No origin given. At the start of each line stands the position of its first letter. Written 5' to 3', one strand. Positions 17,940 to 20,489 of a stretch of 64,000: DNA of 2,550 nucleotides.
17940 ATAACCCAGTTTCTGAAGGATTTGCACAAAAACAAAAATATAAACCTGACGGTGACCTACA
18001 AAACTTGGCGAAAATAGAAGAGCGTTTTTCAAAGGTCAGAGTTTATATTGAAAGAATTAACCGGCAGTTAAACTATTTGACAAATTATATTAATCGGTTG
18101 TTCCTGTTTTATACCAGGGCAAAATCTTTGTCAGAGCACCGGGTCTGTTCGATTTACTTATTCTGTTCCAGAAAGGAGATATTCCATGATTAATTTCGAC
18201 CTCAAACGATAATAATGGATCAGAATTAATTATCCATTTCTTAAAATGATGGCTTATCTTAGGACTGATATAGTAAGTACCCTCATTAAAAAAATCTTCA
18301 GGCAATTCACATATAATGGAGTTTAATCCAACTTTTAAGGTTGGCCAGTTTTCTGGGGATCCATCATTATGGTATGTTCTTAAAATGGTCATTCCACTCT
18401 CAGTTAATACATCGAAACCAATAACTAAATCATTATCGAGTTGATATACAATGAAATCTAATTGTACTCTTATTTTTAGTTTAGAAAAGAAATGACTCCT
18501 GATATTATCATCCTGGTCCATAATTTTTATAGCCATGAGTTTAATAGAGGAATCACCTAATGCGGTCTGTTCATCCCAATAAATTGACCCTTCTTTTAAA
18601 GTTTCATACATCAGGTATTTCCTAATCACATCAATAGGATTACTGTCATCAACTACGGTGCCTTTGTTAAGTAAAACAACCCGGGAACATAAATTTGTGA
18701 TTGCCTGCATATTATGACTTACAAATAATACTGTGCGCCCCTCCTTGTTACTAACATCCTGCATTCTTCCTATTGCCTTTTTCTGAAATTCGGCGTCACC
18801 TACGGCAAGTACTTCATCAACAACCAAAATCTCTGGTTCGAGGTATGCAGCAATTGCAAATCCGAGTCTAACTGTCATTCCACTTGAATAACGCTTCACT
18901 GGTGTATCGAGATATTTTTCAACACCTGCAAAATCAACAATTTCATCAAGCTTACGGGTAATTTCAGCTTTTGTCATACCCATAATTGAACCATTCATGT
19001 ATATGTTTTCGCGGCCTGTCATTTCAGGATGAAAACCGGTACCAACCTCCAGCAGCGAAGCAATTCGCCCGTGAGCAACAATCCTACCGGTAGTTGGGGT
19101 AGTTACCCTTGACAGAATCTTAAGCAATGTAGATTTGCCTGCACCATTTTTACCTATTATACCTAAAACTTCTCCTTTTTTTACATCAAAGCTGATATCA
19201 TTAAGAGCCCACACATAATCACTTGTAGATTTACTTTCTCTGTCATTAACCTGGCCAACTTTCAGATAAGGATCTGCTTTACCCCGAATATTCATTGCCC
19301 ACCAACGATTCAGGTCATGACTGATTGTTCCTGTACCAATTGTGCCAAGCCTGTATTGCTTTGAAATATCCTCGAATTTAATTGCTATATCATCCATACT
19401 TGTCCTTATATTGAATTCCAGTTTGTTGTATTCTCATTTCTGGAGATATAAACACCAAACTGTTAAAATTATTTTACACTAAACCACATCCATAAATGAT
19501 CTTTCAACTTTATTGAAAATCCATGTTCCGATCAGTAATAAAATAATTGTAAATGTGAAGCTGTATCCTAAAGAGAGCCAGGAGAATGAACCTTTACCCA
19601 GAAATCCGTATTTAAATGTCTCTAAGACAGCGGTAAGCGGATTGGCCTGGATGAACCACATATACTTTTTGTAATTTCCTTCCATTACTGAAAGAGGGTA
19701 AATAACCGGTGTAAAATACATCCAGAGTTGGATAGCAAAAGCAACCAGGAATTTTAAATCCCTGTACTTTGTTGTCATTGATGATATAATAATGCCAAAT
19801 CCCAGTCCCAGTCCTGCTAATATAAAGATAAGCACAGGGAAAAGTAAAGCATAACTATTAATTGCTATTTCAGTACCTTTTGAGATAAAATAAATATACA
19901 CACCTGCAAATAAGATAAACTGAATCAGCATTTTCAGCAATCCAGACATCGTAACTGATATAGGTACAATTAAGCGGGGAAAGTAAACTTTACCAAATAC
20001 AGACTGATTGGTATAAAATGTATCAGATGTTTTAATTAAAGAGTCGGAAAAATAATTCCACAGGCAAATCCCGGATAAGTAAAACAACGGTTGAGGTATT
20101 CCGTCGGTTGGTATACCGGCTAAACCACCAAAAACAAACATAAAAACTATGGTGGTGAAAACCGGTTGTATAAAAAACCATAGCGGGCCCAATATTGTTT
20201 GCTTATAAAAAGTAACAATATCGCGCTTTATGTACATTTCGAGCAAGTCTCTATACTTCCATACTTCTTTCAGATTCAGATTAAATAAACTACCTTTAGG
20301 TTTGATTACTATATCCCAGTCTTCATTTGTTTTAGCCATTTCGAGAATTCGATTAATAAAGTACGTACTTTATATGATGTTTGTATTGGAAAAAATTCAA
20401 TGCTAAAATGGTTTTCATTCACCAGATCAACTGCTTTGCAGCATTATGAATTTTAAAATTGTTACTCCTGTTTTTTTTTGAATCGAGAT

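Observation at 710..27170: A 21-gene, single-strand glycan locus combining parts of different export routes, with no flippase or initiating transferase in view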

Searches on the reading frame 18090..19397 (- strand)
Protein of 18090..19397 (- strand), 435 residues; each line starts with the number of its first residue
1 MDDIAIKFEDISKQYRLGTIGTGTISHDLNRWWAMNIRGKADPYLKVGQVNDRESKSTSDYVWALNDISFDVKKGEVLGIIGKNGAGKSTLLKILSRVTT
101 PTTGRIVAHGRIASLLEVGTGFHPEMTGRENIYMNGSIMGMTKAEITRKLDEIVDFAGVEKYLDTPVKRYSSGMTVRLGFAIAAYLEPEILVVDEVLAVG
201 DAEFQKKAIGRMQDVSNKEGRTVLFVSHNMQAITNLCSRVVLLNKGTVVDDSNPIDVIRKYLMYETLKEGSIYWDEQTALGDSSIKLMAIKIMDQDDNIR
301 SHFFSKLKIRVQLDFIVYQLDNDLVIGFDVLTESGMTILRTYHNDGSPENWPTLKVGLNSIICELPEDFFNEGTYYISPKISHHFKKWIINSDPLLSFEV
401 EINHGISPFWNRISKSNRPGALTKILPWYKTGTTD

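Call 4: search_protein_families(library=pfam, proteins=[window:18090-19397:-], max_evalue=0.01)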
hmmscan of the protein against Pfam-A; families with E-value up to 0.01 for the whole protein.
window:18090-19397:- (435 aa): 7 families
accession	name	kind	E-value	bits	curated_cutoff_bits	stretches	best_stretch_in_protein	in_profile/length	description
PF00005.33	ABC_tran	-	2.2e-23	83.8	25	1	65-196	1-135/137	ABC transporter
PF13304.12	AAA_21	-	2.3e-06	28.3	27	1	79-113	3-46/304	AAA domain, putative AbiEii toxin, Type IV TA system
PF14524.12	Wzt_C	-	0.0002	21.8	30.4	1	279-401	4-130/143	Wzt C-terminal domain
PF13555.12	AAA_29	-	0.00065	19.8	27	1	70-103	17-50/61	P-loop containing region of AAA domain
PF13476.12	AAA_23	-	0.0013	19.8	27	1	70-105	15-49/201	AAA domain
PF22472.1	Ago_N_2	-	0.0064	17.3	27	0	166-198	23-55/71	Argonaute, N-terminal domain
PF13175.12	AAA_15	-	0.0072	16.4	32.1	0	75-98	24-46/374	AAA ATPase domain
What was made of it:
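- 18090..19397 (-): wzt: ABC ATPase with a C-terminal extension of about 170 aa that resembles Wzt_C. Wzt_C at 2e-4 over residues 279-401, below the gathering score (call 4).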

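Call 9: search_protein_families(library=ncbifam, proteins=[window:18090-19397:-], max_evalue=0.01)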
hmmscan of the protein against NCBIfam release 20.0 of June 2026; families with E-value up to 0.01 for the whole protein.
window:18090-19397:- (435 aa): 185 families (the best 25 are shown)
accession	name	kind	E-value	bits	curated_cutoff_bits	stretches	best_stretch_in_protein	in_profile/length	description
NF010065.0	PRK13545.1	equivalog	3e-58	197.8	538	1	57-264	32-237/549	teichoic acids export protein ATP-binding subunit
NF050108.1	galactan_ABC_ATP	equivalog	6.1e-53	179.5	400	1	59-261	39-240/244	galactan export ABC transporter ATP-binding subunit Wzt/RfbE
NF010066.0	PRK13546.1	equivalog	6.4e-47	160.1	320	1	58-263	33-236/264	teichoic acids export ABC transporter ATP-binding subunit TagH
TIGR01188.1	drrA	subfamily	3.3e-34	118.6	312.45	1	62-255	6-209/302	daunorubicin resistance ABC transporter, ATP-binding protein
TIGR04521.1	ECF_ATPase_2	equivalog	6.9e-31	107.4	330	2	129-263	103-238/279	energy-coupling factor transporter ATPase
NF040933.2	ABC_arch_GlcV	equivalog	1.5e-28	99.8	450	1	58-259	15-231/357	glucose ABC transporter ATP-binding protein GlcV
TIGR01186.1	proV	subfamily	3.4e-28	98.8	326.6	1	64-259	8-219/363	betaine/proline/choline family ABC transporter ATP-binding protein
NF010059.0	PRK13536.1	equivalog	4.9e-28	97.9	549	1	64-262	58-266/342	nodulation factor ABC transporter ATP-binding protein NodI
NF010060.0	PRK13537.1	equivalog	8.1e-28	97.2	521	1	62-283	28-256/314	nodulation factor ABC transporter ATP-binding protein NodI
TIGR04520.1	ECF_ATPase_1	equivalog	9.4e-28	97.4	315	2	139-261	106-227/269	energy-coupling factor transporter ATPase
TIGR01288.1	nodI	equivalog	6.3e-27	94.4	424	1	55-261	11-226/303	nodulation factor ABC transporter ATP-binding protein NodI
TIGR03522.1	GldA_ABC_ATP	equivalog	4.6e-25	88.7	402.6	1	64-253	17-215/301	gliding motility-associated ABC transporter ATP-binding subunit GldA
TIGR00968.1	3a0106s01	subfamily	7.4e-25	87.8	342.75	1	62-258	13-219/237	sulfate ABC transporter ATP-binding protein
NF047568.1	PSM_export_PmtC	equivalog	2.4e-24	86.3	375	1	64-253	15-203/290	phenol-soluble modulin export ABC transporter ATP-binding protein PmtC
NF040840.2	tungstate_WtpC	equivalog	2.7e-24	86.1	440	1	63-260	14-221/347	tungstate ABC transporter ATP-binding protein WtpC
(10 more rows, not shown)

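Call 12: find_encoding_contigs(protein=window:18090-19397:-, flank=10000, max_places=10)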
Protein window:18090-19397:- (435 aa): 2 contigs read that carry it; 2 places shown.
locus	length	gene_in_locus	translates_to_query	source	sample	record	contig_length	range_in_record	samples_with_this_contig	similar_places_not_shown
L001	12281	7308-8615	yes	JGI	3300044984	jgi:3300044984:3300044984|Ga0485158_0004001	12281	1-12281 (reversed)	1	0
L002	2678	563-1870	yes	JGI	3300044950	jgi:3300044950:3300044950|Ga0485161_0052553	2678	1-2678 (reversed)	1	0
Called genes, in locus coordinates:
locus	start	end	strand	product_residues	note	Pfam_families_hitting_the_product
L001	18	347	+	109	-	PF22461:SLBB_2 (weak)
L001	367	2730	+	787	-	PF13807:GNVR (weak), PF13614:AAA_31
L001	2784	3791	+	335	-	PF01073:3Beta_HSD, PF01370:Epimerase, PF02719:Polysacc_synt_2, PF04321:RmlD_sub_bind (weak), PF05368:NmrA, PF13460:NAD_binding_10, PF16363:GDP_Man_Dehyd, PF08485:Polysacc_syn_2C, +1 more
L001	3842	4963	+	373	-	PF01370:Epimerase, PF02719:Polysacc_synt_2 (faint), PF16363:GDP_Man_Dehyd (faint), PF14667:Polysacc_synt_C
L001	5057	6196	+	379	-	PF02350:Epimerase_2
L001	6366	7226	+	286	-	PF01061:ABC2_membrane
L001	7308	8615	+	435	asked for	PF00005:ABC_tran, PF13304:AAA_21 (faint)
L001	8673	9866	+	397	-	-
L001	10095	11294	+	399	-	-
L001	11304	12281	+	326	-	?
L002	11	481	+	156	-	PF01061:ABC2_membrane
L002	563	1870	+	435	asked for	PF00005:ABC_tran, PF13304:AAA_21 (faint)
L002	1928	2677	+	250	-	?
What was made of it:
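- The window comes from a metagenome (call 12).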

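Call 13: find_related_loci(query=window:18090-19397:-, collection=genome_contigs, flank=10000)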
Query window:18090-19397:- (435 aa) in genome_contigs; peptide patterns used: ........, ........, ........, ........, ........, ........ (x = any residue, [..] = any of these).
599 stretches matched a pattern (row limit reached: there are more); 598 encode a relative of the query (tblastn E <= 1e-3); the best 80 are kept; 80 distinct loci.
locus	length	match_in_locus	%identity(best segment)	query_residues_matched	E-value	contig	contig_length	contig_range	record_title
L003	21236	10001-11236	54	3-419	2e-140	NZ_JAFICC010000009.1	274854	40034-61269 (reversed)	Flavobacterium sp. 1355 Ga0454178_09, whole genome shotgun sequence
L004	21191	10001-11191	58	1-401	5e-140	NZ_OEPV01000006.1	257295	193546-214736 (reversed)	Dysgonomonas massiliensis strain Marseille-P4356, whole genome shotgun sequence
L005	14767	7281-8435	56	1-398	1e-138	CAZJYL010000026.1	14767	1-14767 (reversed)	MAG TPA_asm: uncultured Bacteroidaceae bacterium isolate binchicken_co69_198 genome assembly, contig: NODE_3027_length_1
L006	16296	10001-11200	58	1-400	8e-139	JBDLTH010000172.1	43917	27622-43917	MAG: Bacteroidota bacterium isolate lajara_2019_sw_WHONDRS-S19S_0034_B_bin.4 scaffold_567400, whole genome shotgun seque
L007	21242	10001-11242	54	1-419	3e-138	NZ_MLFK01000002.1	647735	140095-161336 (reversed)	Flavobacterium johnsoniae strain CI04 NODE_2, whole genome shotgun sequence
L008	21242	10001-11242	54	1-419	2e-138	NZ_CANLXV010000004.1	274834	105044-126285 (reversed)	Uncultured Polaribacter sp. isolate 3-963.fasta NODE_4, whole genome shotgun sequence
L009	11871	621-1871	56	4-431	7e-138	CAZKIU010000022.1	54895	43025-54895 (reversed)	MAG TPA_asm: uncultured Prolixibacteraceae bacterium isolate SRP220891_co2_2 genome assembly, contig: NODE_822_length_54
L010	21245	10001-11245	55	5-427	1e-136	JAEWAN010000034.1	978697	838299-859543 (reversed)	MAG: Bacteroidetes bacterium isolate OH_PBB_21 k127_1893285, whole genome shotgun sequence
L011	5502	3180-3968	79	1-263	9e-137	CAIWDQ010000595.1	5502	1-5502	uncultured bacterium isolate Umea3p4_bin-1352 genome assembly, contig: bin-1352:595/657, whole genome shotgun sequence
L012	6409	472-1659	55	5-406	5e-136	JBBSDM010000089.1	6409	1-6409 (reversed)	MAG: Bacteroidales bacterium isolate metawrap_la6_94 metawrap_la6_94_K_157516_L_6409_cov_30.3551, whole genome shotgun s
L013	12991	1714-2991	51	1-425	1e-135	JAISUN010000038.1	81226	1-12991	MAG: Dysgonamonadaceae bacterium isolate Md513_bin8 k119_1285695, whole genome shotgun sequence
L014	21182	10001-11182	57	1-404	3e-135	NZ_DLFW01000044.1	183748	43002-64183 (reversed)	MAG: Dysgonomonas sp. UBA7710 UBA7710_contig_80, whole genome shotgun sequence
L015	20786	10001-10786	78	1-262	3e-135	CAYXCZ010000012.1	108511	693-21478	MAG TPA_asm: uncultured Lentimicrobiaceae bacterium isolate binchicken_co113_232 genome assembly, contig: NODE_179_lengt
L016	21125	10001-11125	57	3-381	2e-134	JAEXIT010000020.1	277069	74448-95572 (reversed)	MAG: Bacteroidetes bacterium isolate OH_HBlB_157 k127_1490347, whole genome shotgun sequence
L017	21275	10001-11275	53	1-429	1e-133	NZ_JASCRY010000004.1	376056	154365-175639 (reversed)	Flavobacterium yafengii strain LB2P87 L02_4, whole genome shotgun sequence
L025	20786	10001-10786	76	1-262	4e-132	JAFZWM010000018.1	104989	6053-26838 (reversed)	MAG: Bacteroidaceae bacterium isolate RGIG8161 Water_buffalos_Rumen-3__c522194, whole genome shotgun sequence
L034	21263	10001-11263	52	4-428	3e-130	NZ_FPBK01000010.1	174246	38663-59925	Pustulibacterium marinum strain CGMCC 1.12333, whole genome shotgun sequence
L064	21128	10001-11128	55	1-383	5e-126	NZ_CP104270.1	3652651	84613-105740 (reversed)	Seonamhaeicola sp. MEBiC1930 chromosome, complete genome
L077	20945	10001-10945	62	3-314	2e-125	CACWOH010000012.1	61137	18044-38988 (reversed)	MAG: uncultured Bacteroidia bacterium isolate RUG10765 genome assembly, contig: RUG10765_asm_12, whole genome shotgun se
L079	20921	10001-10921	64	9-314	2e-125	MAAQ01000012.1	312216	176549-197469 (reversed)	Flavobacteriales bacterium 33_180_T64 BD02T64_scaffold_41, whole genome shotgun sequence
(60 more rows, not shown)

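Call 51: search_protein_families(library=pfam, proteins=[L034:15902-17341:+, L079:7517-9004:+, L077:15253-16488:+, L025:11262-12611:+, L025:13830-15260:+, L025:15257-16294:+], max_evalue=0.01)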
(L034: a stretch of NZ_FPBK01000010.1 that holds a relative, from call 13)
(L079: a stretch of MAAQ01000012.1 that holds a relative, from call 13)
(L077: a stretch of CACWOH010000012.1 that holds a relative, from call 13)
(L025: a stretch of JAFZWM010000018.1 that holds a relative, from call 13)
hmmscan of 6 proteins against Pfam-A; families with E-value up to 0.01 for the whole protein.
L034:15902-17341:+ (479 aa): 1 family
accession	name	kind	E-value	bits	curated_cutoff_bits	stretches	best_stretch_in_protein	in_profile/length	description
PF03062.24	MBOAT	-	3.1e-29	102.7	27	1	78-355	10-303/337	MBOAT, membrane-bound O-acyltransferase family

L079:7517-9004:+ (495 aa): 1 family
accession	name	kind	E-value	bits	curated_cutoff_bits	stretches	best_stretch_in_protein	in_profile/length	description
PF13231.12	PMT_2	-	2.9e-06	28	26.1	1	65-204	3-144/160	Dolichyl-phosphate-mannose-protein mannosyltransferase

L077:15253-16488:+ (411 aa): 0 families

L025:11262-12611:+ (449 aa): 0 families

L025:13830-15260:+ (476 aa): 0 families

L025:15257-16294:+ (345 aa): 1 family
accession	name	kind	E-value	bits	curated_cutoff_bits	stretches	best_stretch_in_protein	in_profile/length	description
PF01757.29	Acyl_transf_3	-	1.8e-26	93.5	31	1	8-328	2-320/326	Acyltransferase domain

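Call 89: search_protein_families(library=pfam, proteins=[L064:11268-12044:+, L064:12054-12752:+, L064:12803-13630:+, L064:13719-14504:+, L064:14643-15551:+, L064:15560-16396:+, L064:16411-17544:+, L064:17545-18390:+, L064:18381-19322:+, L064:19327-20532:+], max_evalue=0.001)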
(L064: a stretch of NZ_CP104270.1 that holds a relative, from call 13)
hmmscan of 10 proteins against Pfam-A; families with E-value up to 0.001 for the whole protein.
L064:11268-12044:+ (258 aa): 1 family
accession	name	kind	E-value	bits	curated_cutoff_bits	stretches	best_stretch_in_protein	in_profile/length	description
PF05050.19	Methyltransf_21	-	1.3e-19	71.4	22.7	1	54-217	23-172/173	Methyltransferase FkbM domain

L064:12054-12752:+ (232 aa): 6 families
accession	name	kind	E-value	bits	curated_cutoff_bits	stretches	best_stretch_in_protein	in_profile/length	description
PF08241.18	Methyltransf_11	-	7.1e-10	39.8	21.2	1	59-103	46-90/95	Methyltransferase domain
PF13489.12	Methyltransf_23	-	6e-08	33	27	1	11-136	21-146/164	Methyltransferase domain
PF13649.12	Methyltransf_25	-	5.8e-05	24.2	27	1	58-103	49-96/97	Methyltransferase domain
PF07021.18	MetW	-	0.00016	21.8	21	1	63-110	65-112/193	Methionine biosynthesis protein MetW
PF08242.18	Methyltransf_12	-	0.00018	22.6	30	1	68-102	64-94/98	Methyltransferase domain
PF13847.12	Methyltransf_31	-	0.00075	19.6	27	0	66-103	65-104/145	Methyltransferase domain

L064:12803-13630:+ (275 aa): 1 family
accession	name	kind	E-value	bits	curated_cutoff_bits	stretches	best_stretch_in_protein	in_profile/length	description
PF05050.19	Methyltransf_21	-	7.3e-18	65.7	22.7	1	76-236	1-166/173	Methyltransferase FkbM domain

L064:13719-14504:+ (261 aa): 1 family
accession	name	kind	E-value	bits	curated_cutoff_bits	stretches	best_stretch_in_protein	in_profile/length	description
PF01531.22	Glyco_transf_11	-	7e-33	114.6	23.9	1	81-259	125-295/298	Glycosyl transferase family 11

L064:14643-15551:+ (302 aa): 3 families
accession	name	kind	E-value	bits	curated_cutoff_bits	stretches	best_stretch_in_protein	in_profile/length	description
PF00535.33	Glycos_transf_2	-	1.9e-29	103.2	23.3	1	4-121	1-119/168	Glycosyl transferase family 2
PF13641.12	Glyco_tranf_2_3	-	2.1e-08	34.9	27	1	3-118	3-122/230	Glycosyltransferase like family 2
PF10111.15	Glyco_tranf_2_2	-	1.1e-07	32.1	27.3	1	22-131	18-136/276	Glycosyltransferase like family 2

L064:15560-16396:+ (278 aa): 5 families
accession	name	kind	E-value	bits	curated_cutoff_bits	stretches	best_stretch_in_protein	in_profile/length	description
PF00535.33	Glycos_transf_2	-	9.4e-35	120.5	23.3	1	7-169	1-158/168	Glycosyl transferase family 2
PF10111.15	Glyco_tranf_2_2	-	4.9e-14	52.9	27.3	1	7-206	1-223/276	Glycosyltransferase like family 2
PF13641.12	Glyco_tranf_2_3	-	4.3e-10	40.4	27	1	6-189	3-202/230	Glycosyltransferase like family 2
PF02709.20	Glyco_transf_7C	-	1.1e-05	25.4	23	1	149-201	22-76/78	N-terminal domain of galactosyltransferase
PF13632.12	Glyco_trans_2_3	-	0.00022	21.5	27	0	87-202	2-127/198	Glycosyl transferase family group 2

L064:16411-17544:+ (377 aa): 1 family
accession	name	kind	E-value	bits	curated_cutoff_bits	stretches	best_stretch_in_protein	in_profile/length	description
PF14307.12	Glyco_tran_WbsX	-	7.9e-120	400.9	25.1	1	9-368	2-350/350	Glycosyltransferase WbsX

L064:17545-18390:+ (281 aa): 3 families
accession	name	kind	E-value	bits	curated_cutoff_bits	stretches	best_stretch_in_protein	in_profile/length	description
PF00535.33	Glycos_transf_2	-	4e-31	108.6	23.3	1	8-124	1-121/168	Glycosyl transferase family 2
PF10111.15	Glyco_tranf_2_2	-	1.6e-17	64.3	27.3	1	8-186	1-202/276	Glycosyltransferase like family 2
PF13641.12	Glyco_tranf_2_3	-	3.8e-13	50.4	27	1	7-120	3-123/230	Glycosyltransferase like family 2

L064:18381-19322:+ (313 aa): 3 families
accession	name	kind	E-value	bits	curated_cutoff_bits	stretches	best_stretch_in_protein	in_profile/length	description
PF00535.33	Glycos_transf_2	-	1.7e-33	116.4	23.3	1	8-165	1-157/168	Glycosyl transferase family 2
PF10111.15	Glyco_tranf_2_2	-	8.3e-12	45.6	27.3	1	9-117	4-111/276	Glycosyltransferase like family 2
PF13641.12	Glyco_tranf_2_3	-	4.1e-06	27.4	27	1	5-119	1-118/230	Glycosyltransferase like family 2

L064:19327-20532:+ (401 aa): 0 families
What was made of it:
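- In L064 these are 3 methyltransferases and 6 glycosyltransferases (call 89).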

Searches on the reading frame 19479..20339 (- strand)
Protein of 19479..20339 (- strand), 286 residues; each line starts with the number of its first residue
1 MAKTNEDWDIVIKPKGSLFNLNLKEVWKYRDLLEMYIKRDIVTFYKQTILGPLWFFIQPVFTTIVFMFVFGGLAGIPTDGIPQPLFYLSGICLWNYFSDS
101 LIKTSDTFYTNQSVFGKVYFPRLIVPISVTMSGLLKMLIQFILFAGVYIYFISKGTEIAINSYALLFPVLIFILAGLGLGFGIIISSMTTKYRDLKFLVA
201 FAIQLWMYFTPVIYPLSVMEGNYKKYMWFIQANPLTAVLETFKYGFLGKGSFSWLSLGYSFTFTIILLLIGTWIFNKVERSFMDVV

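Call 4: search_protein_families(library=pfam, proteins=[window:19479-20339:-], max_evalue=0.01)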
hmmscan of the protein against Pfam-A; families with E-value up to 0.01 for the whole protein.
window:19479-20339:- (286 aa): 1 family
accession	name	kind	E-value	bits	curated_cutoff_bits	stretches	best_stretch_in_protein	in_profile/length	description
PF01061.29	ABC2_membrane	-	3.8e-16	59.7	26.9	1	36-246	6-210/211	ABC-2 type transporter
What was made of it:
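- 19479..20339 (-): wzm: ABC-2 permease. PF01061 at 3.8e-16 (call 4).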

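Call 9: search_protein_families(library=ncbifam, proteins=[window:19479-20339:-], max_evalue=0.01)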
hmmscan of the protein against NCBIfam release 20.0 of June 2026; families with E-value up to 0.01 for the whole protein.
window:19479-20339:- (286 aa): 3 families
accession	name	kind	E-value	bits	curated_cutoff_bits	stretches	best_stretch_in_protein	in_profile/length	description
NF050109.1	galactan_ABC_perm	equivalog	5.3e-15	55.7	380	1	22-269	13-255/272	galactan export ABC transporter permease subunit Wzm/RfbD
NF050053.1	CapPschTportKpsM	equivalog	5.6e-09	36.3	300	1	39-276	11-248/257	capsule polysaccharide transporter KpsM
TIGR03861.1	phenyl_ABC_PedC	subfamily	0.0032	17.2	241.35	1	92-276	71-249/253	alcohol ABC transporter, permease protein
